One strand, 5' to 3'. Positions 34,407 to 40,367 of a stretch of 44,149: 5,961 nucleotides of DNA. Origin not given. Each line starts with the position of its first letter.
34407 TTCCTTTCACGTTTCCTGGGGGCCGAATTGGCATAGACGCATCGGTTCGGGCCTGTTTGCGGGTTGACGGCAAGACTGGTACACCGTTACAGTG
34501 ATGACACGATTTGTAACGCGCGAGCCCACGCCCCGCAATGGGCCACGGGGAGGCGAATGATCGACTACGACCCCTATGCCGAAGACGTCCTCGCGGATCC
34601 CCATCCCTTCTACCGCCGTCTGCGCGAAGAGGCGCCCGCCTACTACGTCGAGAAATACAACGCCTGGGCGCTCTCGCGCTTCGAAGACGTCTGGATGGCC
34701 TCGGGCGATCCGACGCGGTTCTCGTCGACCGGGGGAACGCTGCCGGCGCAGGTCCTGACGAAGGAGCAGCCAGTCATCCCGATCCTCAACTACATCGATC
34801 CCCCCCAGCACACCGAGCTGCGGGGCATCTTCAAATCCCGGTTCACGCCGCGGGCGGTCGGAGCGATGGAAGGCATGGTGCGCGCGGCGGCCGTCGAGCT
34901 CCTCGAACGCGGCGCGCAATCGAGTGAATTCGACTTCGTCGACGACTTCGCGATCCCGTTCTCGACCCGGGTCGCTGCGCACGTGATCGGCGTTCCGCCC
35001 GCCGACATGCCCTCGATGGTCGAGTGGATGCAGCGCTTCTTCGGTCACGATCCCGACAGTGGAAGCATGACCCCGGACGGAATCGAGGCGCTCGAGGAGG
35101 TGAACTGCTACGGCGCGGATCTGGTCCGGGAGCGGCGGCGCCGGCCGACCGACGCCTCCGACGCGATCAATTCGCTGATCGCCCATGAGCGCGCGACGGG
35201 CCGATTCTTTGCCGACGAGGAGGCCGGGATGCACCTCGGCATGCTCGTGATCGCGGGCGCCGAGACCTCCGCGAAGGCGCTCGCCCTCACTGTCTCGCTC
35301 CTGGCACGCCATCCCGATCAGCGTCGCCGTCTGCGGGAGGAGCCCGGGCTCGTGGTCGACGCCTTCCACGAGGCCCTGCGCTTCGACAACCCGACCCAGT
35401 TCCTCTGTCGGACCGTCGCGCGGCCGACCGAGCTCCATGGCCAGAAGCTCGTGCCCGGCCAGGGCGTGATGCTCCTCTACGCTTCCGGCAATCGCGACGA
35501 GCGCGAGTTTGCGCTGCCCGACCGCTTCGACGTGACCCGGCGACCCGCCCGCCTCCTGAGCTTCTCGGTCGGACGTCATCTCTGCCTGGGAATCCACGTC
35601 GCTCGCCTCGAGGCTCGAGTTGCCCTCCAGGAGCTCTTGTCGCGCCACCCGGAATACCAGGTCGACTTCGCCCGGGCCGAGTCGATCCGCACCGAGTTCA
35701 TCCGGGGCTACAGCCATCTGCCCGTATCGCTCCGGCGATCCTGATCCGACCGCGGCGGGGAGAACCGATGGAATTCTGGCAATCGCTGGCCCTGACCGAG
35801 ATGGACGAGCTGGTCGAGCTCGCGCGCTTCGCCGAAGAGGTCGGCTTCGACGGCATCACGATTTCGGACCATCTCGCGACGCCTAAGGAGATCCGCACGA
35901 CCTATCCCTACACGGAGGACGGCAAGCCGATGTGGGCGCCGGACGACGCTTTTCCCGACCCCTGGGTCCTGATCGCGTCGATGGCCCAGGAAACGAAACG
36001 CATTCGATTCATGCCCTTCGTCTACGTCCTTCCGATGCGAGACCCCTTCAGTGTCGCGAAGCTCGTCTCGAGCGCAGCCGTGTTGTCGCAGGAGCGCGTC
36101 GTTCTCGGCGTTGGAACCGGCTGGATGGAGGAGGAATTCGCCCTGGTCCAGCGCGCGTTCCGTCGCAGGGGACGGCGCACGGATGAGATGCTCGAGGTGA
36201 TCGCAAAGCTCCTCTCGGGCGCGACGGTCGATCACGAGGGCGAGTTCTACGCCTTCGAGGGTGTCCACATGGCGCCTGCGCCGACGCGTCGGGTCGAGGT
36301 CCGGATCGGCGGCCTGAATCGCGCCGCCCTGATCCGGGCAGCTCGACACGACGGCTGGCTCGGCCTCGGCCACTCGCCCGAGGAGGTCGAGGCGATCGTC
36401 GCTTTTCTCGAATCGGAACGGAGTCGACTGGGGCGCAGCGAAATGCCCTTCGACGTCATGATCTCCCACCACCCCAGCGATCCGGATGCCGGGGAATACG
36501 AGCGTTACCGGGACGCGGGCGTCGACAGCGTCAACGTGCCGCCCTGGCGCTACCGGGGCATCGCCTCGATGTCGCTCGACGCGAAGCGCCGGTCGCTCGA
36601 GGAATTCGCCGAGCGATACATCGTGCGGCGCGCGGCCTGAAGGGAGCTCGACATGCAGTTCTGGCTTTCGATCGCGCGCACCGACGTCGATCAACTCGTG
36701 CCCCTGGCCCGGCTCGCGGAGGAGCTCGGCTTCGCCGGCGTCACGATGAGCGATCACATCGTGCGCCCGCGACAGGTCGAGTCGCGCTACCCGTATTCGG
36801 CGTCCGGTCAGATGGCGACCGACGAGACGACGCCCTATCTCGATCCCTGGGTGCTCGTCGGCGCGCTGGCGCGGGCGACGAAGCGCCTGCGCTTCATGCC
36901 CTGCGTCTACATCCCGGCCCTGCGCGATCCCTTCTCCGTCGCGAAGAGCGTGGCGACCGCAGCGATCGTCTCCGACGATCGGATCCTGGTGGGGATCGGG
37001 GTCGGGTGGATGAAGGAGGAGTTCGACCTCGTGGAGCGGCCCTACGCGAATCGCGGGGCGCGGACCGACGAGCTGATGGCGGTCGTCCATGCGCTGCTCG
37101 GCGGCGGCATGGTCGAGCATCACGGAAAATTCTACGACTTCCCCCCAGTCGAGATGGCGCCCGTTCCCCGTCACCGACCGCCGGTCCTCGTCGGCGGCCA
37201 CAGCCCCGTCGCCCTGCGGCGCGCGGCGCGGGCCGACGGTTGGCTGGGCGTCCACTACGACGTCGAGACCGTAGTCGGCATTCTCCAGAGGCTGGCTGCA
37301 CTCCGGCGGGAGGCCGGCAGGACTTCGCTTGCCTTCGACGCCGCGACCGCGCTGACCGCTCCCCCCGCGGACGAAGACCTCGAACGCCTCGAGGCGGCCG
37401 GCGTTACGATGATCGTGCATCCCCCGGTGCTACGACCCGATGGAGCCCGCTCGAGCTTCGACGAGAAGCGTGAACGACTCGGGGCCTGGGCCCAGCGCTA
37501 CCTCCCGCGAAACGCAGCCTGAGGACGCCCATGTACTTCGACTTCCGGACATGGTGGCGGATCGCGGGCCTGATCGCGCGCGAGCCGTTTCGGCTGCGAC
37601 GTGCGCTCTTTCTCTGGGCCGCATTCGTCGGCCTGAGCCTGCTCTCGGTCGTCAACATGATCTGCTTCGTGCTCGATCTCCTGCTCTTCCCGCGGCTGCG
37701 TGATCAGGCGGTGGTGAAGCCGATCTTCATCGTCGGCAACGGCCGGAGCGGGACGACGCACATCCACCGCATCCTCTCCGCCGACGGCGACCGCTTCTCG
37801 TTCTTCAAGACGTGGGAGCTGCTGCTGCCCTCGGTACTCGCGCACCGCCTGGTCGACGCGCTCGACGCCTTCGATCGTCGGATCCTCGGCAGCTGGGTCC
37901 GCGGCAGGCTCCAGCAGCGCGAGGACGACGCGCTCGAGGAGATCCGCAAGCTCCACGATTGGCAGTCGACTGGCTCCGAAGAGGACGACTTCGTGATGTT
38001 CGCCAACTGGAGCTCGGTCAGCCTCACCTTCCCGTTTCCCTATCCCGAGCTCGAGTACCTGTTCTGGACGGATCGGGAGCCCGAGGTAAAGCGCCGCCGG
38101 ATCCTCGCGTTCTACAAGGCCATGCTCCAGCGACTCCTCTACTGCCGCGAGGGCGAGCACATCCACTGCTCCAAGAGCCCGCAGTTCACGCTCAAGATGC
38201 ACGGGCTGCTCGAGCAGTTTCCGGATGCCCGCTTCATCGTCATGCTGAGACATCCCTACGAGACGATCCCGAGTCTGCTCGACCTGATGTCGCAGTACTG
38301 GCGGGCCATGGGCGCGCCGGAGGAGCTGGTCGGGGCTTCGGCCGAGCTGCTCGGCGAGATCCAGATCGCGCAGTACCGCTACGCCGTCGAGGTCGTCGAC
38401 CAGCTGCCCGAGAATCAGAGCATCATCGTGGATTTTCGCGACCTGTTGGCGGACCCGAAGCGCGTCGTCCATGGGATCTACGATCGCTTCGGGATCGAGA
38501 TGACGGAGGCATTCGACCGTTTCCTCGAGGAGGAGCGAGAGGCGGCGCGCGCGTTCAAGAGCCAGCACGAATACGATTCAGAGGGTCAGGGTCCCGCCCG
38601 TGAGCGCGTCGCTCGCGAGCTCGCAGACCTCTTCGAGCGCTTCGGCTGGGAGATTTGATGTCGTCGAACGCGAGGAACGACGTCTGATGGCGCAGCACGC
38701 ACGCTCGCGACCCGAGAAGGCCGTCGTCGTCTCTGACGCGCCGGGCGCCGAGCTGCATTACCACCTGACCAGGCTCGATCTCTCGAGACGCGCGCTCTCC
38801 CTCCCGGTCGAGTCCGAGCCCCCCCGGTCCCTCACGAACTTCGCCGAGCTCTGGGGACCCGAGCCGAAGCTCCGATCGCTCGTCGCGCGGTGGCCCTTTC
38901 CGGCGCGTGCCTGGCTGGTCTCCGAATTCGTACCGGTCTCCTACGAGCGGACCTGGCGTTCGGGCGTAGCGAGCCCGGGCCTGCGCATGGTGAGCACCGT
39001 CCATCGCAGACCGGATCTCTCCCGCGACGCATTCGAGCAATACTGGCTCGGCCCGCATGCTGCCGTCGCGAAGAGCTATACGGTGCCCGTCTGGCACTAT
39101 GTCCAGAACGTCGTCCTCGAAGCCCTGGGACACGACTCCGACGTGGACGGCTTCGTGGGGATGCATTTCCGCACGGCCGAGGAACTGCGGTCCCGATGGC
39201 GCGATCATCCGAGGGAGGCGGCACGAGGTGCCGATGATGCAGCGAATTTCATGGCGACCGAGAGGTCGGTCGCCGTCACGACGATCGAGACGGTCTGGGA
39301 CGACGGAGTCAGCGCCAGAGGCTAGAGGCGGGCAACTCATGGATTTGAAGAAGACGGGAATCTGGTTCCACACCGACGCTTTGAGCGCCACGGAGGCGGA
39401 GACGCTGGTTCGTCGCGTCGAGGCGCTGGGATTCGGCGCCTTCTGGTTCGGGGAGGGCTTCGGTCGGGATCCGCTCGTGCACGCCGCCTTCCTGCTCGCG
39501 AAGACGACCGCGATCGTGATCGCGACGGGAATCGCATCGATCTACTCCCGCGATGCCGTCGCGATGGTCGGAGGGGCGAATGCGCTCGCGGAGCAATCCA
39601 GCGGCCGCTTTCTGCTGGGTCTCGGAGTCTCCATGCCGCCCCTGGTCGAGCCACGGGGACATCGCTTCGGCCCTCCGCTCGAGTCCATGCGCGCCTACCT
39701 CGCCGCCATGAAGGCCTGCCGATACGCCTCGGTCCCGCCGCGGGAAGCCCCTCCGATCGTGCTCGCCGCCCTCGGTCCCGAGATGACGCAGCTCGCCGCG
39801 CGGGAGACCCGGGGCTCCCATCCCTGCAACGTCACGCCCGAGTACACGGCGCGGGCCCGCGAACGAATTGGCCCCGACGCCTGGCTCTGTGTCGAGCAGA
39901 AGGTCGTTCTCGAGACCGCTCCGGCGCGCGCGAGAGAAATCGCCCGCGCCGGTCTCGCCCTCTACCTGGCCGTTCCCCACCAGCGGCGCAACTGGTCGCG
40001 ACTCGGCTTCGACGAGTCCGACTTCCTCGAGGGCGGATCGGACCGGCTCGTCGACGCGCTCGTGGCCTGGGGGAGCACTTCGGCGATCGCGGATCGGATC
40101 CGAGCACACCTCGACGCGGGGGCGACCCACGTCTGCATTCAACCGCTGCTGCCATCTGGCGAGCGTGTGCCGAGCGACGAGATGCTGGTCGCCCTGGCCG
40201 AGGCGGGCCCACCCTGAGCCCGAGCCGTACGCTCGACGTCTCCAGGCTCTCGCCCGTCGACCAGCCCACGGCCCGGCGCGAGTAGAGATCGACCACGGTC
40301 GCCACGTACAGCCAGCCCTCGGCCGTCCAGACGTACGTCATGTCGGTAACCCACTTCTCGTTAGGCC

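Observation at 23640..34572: Near-identical 129/132-bp direct repeat, holding a control region plus one live and one vestigial gene start in each copy, brackets a 10.7-kb gene block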

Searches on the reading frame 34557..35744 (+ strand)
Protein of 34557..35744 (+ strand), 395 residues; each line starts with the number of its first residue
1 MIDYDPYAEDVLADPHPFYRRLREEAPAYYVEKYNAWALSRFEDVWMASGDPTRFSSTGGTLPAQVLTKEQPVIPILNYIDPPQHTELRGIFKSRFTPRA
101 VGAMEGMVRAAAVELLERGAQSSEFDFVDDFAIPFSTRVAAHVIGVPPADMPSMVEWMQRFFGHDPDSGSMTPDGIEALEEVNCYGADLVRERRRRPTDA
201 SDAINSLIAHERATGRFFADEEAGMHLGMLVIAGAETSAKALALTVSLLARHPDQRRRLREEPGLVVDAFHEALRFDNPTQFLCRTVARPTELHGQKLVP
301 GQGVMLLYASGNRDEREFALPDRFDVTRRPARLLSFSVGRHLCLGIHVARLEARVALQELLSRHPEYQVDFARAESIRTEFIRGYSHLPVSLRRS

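Call 10: search_protein_families(library=pfam, proteins=[window:34557-35744:+])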
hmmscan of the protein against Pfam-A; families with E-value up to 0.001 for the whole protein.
window:34557-35744:+ (395 aa): 1 family
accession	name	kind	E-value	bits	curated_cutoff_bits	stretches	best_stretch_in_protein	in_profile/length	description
PF00067.27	p450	-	6.1e-22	78.5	22.8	1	163-363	197-431/462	Cytochrome P450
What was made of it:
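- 34557..40217 (+): Resident P450 operon: P450, two luciferase-like monooxygenases, sulfotransferase, EthD, a third luciferase-like monooxygenase. Pfam (call 10).
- Checked: P450 from ATG 34557 (call 10).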

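Call 12: find_encoding_contigs(protein=window:34557-35744:+, flank=10000, max_places=6)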
Protein window:34557-35744:+ (395 aa): 2 contigs read that carry it; 2 places shown.
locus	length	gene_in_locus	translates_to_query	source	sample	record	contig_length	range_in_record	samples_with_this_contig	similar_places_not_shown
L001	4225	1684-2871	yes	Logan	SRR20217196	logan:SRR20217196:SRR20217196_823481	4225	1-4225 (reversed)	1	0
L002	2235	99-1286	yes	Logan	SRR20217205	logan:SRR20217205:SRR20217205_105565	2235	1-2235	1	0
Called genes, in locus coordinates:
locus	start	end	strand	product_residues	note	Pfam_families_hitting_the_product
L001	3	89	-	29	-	?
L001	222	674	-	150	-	PF01243:PNPOx_N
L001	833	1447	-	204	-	PF01596:Methyltransf_3, PF13578:Methyltransf_24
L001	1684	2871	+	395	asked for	PF00067:p450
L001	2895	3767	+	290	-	PF00296:Bac_luciferase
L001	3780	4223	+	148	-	?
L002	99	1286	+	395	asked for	PF00067:p450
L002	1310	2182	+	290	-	PF00296:Bac_luciferase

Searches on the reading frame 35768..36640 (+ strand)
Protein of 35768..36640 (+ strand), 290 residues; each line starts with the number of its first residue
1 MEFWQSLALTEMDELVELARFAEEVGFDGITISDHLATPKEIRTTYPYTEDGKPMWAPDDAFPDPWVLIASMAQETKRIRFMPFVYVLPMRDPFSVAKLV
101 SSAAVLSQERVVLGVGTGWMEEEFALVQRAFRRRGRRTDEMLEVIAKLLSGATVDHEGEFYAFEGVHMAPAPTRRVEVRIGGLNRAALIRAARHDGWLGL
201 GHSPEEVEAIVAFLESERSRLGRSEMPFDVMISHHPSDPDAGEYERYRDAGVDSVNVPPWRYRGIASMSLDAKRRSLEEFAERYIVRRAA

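Call 10: search_protein_families(library=pfam, proteins=[window:35768-36640:+])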
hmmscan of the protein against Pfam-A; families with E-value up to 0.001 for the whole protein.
window:35768-36640:+ (290 aa): 1 family
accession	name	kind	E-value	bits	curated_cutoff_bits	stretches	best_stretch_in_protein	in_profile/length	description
PF00296.26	Bac_luciferase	-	2.3e-42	145.9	27.9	1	11-237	21-229/314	Luciferase-like monooxygenase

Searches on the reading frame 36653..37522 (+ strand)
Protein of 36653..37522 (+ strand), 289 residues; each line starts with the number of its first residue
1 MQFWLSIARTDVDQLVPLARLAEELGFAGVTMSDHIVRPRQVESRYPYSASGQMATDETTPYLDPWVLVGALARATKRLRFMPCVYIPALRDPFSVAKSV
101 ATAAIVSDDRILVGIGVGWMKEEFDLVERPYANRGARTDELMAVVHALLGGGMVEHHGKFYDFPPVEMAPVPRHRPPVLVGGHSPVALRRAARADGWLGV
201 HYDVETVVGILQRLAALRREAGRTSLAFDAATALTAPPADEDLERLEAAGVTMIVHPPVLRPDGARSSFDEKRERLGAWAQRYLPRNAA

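Call 10: search_protein_families(library=pfam, proteins=[window:36653-37522:+])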
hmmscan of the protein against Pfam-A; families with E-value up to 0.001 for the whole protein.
window:36653-37522:+ (289 aa): 1 family
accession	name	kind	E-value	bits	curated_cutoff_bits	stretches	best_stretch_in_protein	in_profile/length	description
PF00296.26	Bac_luciferase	-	1.9e-41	142.9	27.9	1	11-270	21-261/314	Luciferase-like monooxygenase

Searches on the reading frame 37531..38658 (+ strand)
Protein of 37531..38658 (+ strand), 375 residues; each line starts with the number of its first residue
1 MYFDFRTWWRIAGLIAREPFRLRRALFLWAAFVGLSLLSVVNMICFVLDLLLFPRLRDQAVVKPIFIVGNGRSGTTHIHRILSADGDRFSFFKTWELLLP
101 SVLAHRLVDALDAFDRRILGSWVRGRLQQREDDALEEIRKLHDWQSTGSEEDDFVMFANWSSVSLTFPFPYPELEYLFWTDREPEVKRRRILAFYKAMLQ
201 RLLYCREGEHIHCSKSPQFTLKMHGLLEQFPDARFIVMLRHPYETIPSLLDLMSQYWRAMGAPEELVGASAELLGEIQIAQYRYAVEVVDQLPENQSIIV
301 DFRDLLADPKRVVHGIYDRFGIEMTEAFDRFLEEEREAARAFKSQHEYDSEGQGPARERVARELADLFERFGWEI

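Call 10: search_protein_families(library=pfam, proteins=[window:37531-38658:+])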
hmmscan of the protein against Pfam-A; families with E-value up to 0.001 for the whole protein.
window:37531-38658:+ (375 aa): 2 families
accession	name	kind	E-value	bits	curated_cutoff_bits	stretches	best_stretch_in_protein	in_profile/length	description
PF13469.12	Sulfotransfer_3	-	2e-28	100.5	27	1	64-326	1-216/216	Sulfotransferase family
PF00685.33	Sulfotransfer_1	-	6e-05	23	22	1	64-326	3-185/255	Sulfotransferase domain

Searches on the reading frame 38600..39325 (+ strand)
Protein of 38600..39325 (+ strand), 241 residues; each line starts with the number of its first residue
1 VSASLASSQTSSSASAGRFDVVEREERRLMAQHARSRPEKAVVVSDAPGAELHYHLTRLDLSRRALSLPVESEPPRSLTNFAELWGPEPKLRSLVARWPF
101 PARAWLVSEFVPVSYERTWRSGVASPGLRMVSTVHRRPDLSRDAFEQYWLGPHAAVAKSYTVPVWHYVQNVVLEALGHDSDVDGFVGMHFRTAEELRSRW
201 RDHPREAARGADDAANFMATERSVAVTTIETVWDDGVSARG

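Call 10: search_protein_families(library=pfam, proteins=[window:38600-39325:+])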
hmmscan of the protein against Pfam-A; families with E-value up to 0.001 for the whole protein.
window:38600-39325:+ (241 aa): 1 family
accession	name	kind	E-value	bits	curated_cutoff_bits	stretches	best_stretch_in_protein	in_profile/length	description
PF07110.17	EthD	-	6.5e-06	27.6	22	1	137-220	1-95/96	EthD domain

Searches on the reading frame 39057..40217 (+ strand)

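Call 10: search_protein_families(library=pfam, proteins=[window:39057-40217:+])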
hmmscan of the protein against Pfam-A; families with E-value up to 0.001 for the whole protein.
window:39057-40217:+ (386 aa): 1 family
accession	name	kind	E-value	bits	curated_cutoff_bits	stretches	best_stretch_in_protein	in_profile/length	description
PF00296.26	Bac_luciferase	-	1.5e-27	97.3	27.9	1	105-358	16-314/314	Luciferase-like monooxygenase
